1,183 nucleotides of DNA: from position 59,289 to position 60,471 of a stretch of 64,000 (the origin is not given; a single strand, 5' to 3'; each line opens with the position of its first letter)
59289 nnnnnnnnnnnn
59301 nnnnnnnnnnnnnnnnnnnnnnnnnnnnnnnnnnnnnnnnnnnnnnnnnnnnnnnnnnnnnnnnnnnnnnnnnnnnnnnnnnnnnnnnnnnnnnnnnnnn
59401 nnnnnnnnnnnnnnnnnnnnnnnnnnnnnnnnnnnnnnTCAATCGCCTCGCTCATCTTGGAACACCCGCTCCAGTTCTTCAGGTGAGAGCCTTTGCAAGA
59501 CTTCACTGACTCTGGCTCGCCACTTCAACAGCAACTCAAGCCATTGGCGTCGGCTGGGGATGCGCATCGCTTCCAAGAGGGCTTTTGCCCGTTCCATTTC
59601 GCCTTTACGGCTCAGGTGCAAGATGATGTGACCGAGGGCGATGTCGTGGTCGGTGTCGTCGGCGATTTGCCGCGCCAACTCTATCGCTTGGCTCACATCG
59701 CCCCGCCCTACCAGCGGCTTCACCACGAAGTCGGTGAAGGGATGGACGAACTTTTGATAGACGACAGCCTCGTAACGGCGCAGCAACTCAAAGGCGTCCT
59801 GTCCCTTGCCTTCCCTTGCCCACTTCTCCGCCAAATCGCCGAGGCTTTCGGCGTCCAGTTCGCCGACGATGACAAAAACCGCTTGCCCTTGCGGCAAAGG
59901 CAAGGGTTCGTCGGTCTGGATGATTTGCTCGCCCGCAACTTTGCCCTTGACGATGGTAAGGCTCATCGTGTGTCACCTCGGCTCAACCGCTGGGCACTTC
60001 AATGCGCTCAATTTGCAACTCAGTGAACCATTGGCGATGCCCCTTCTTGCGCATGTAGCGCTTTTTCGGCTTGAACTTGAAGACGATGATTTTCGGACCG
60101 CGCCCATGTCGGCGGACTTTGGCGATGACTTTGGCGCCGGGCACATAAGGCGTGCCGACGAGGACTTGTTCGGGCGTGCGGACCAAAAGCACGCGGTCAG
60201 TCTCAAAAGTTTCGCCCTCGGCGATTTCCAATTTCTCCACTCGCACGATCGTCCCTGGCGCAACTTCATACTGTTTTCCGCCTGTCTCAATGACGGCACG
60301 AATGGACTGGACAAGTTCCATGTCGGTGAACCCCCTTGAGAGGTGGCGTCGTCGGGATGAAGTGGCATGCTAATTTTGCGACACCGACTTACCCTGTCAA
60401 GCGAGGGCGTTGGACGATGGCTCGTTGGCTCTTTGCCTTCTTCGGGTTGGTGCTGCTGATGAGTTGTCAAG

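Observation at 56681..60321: rplU-rpmA-obgE operon interrupted twice by different two-gene cassettes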

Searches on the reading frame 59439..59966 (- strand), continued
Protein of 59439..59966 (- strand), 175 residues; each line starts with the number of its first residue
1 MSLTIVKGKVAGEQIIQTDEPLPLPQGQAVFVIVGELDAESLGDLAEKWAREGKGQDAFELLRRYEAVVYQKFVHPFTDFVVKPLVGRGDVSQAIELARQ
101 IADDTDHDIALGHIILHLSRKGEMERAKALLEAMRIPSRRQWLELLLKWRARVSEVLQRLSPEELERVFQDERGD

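Call 71: search_solved_structures(query=A4, max_evalue=0.000001, show_alignments=2)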
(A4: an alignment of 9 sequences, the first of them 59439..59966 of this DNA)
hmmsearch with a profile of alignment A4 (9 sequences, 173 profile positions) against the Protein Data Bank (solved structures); distinct sequences matched with E-value up to 0.000001: 6.
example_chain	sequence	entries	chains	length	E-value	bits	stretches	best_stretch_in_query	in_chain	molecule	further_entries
6een_A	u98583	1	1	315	5e-17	65.5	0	41-135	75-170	Designer Pentatricopeptide Protein dPPR10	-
6een_B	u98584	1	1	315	7.3e-16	61.7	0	42-135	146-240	Designer Pentatricopeptide Protein dPPR10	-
6een_C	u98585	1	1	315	8.7e-15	58.2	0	41-135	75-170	Designer Pentatricopeptide Protein dPPR10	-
6een_D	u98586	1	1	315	6.9e-13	52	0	43-135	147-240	Designer Pentatricopeptide Protein dPPR10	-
5i9d_A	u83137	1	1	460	6.9e-10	42.3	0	43-133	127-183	pentatricopeptide repeat protein dPPR-U8A2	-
4ozs_A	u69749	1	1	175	2.8e-07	33.8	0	43-135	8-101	Alpha solenoid protein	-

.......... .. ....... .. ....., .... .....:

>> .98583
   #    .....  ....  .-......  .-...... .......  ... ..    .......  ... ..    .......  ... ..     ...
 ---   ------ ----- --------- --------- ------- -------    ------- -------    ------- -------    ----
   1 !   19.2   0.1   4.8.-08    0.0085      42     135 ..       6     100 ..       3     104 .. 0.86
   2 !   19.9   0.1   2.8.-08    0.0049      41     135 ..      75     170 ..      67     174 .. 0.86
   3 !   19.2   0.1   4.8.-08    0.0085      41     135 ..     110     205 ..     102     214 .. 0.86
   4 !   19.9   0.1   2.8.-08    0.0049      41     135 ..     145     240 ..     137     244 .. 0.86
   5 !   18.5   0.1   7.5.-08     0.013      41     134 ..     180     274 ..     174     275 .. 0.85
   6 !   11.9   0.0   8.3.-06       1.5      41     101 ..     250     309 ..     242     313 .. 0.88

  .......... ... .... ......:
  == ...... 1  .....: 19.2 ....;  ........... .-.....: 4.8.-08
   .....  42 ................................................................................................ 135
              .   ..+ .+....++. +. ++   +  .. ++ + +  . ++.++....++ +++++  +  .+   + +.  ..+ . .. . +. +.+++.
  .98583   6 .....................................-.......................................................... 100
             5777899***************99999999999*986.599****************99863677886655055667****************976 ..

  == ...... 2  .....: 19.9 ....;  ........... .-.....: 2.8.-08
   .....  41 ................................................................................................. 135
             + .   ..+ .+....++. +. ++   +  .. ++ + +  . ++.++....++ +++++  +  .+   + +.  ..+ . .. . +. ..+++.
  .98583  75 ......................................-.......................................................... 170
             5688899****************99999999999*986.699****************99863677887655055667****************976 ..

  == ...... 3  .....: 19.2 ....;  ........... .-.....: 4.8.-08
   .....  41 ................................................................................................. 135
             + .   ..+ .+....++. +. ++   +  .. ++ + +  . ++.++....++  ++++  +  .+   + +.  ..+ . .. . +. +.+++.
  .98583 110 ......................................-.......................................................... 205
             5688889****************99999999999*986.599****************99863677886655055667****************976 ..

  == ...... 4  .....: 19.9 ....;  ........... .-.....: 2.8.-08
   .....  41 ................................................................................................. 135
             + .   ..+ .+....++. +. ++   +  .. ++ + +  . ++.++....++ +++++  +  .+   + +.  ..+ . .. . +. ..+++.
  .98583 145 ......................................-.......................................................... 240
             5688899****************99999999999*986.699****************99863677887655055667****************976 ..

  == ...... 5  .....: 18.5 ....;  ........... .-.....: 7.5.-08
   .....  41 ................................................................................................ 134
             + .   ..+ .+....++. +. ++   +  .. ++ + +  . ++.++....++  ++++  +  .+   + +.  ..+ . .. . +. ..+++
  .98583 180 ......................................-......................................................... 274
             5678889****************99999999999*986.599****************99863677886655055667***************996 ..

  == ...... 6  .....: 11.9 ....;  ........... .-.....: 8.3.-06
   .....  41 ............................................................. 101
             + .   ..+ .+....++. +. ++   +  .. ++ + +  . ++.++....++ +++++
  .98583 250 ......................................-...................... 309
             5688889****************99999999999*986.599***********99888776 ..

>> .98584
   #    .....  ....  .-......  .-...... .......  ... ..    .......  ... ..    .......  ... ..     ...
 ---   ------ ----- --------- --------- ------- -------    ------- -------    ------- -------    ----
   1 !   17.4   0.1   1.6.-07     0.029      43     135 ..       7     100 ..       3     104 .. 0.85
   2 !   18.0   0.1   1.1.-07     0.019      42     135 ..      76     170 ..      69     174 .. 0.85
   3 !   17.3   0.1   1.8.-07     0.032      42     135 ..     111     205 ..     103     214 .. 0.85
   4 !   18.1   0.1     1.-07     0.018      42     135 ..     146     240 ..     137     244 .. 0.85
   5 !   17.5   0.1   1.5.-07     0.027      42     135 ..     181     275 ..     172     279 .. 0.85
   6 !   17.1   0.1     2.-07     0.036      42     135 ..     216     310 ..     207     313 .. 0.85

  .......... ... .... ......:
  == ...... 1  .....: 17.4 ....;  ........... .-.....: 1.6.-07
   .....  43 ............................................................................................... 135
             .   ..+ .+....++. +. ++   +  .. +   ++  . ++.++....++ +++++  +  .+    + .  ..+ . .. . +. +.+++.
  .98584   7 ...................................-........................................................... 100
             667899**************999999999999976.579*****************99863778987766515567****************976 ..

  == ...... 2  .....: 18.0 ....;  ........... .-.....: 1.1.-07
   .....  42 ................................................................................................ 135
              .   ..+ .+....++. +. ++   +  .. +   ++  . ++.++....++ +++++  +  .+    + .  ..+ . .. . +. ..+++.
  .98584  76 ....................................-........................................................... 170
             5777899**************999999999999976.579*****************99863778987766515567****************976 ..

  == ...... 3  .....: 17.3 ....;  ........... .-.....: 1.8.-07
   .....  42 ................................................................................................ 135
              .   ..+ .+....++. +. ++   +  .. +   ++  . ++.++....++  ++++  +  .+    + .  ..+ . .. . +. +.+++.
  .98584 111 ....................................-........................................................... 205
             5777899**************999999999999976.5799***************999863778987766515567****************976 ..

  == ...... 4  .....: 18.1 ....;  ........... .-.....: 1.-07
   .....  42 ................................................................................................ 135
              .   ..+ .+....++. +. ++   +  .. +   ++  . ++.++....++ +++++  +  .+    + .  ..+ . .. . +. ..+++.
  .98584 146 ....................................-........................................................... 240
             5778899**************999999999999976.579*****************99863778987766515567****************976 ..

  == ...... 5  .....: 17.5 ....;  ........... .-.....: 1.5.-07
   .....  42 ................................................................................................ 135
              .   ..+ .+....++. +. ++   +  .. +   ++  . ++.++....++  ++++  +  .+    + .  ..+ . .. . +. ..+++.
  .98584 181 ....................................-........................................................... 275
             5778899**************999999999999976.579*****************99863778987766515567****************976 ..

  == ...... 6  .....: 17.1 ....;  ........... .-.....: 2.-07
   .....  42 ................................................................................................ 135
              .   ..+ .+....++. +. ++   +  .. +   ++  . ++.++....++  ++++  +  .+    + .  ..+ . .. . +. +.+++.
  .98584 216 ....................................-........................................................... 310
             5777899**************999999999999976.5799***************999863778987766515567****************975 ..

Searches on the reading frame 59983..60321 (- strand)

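Call 3: search_protein_families(library=pfam, proteins=[window:59983-60321:-], max_evalue=0.1)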
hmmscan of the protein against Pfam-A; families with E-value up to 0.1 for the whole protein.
window:59983-60321:- (112 aa): 2 families
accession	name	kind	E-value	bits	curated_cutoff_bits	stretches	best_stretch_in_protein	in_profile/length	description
PF00829.26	Ribosomal_L21p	-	5.8e-37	126.4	27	1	9-107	3-99/99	Ribosomal prokaryotic L21 protein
PF15608.11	PELOTA_1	-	0.027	14.7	25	1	40-66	28-54/81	PELOTA RNA binding domain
